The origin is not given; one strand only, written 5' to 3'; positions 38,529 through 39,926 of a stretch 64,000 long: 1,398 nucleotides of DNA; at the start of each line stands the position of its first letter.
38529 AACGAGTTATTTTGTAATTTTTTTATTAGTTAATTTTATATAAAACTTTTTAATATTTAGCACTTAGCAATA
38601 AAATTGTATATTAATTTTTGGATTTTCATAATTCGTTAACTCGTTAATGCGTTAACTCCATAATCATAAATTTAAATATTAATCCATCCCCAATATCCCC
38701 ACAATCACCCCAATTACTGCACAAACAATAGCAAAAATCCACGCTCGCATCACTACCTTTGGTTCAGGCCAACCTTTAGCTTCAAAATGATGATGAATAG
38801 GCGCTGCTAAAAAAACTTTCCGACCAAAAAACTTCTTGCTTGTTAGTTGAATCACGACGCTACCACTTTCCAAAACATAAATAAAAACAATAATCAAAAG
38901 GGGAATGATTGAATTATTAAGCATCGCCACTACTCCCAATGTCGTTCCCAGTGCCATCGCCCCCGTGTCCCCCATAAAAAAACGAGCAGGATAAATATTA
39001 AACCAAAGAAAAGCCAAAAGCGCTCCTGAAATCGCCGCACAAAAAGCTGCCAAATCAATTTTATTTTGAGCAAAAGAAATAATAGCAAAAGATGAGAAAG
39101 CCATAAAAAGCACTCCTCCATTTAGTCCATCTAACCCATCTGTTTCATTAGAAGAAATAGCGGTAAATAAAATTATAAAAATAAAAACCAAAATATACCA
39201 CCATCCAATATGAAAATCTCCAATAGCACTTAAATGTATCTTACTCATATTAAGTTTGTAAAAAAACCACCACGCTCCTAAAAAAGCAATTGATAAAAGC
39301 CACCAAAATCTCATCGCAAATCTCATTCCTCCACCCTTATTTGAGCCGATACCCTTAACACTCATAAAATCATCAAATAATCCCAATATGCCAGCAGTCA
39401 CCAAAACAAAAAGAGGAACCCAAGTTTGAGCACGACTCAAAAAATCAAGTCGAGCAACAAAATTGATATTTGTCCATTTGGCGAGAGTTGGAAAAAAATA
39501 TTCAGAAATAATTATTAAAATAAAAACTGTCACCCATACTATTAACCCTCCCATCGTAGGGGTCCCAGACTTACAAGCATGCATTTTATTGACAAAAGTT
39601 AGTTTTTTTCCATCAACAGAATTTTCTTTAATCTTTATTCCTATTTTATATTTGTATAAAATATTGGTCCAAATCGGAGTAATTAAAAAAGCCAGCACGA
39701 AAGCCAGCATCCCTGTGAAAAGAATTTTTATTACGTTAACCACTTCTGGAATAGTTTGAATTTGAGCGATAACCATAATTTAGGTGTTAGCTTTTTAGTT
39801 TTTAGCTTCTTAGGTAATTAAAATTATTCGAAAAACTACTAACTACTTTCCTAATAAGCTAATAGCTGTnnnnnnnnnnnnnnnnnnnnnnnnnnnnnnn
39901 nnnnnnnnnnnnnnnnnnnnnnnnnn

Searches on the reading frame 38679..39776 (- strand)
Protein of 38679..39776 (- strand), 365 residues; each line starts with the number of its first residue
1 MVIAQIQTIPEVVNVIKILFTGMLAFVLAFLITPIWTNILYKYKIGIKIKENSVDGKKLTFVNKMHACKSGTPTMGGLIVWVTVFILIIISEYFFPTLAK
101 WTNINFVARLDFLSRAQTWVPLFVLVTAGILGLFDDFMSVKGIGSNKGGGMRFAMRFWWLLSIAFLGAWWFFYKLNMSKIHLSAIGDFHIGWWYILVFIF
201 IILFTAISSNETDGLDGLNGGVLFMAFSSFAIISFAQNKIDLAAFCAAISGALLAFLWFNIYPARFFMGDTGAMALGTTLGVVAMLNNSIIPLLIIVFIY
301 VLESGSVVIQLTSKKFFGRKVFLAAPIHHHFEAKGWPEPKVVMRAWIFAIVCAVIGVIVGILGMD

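Call 18: search_protein_families(library=pfam, proteins=[window:38679-39776:-], max_evalue=0.01)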
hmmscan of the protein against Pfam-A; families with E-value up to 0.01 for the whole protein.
window:38679-39776:- (365 aa): 2 families
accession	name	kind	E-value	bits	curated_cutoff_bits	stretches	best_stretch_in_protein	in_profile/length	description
PF00953.26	Glycos_transf_4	-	5.2e-27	95.2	27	1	120-286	3-158/160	Glycosyl transferase family 4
PF10555.14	MraY_sig1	-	0.00044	20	20.1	1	69-79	1-11/13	Phospho-N-acetylmuramoyl-pentapeptide-transferase signature 1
